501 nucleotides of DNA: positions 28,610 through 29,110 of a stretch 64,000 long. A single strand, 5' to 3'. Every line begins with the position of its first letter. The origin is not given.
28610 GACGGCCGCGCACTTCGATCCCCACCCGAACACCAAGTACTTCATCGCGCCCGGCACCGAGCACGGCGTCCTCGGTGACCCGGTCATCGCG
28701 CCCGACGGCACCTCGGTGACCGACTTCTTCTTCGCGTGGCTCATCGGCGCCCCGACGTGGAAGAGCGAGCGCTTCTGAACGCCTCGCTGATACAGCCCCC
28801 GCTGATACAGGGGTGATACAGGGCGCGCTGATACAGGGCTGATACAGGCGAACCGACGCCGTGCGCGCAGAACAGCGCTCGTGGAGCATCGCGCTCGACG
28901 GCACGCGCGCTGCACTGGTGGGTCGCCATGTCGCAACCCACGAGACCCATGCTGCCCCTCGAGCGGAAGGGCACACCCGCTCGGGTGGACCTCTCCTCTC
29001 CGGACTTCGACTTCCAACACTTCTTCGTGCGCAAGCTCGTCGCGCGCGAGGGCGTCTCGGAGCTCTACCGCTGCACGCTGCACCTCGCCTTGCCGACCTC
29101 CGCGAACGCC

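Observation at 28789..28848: Five direct repeats of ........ with strict alternating 15/11-bp phasing just upstream of vgrG2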

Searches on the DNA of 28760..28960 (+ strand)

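Call 66: search_dna_similar(query=window:28760-28960:+, collection=plasmids, mode=distant, max_evalue=0.01, max_rows=10)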
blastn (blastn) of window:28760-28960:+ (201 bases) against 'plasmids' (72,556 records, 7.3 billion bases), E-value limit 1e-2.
No match.

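Call 67: search_dna_similar(query=window:28760-28960:+, collection=phages, mode=distant, max_evalue=0.01, max_rows=10)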
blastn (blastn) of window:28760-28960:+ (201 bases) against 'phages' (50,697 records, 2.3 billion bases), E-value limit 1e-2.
No match.
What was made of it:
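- On Plasmid iterons or partition site / mobile-element ends: There is no match in the plasmid or phage collections (calls 66, 67).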
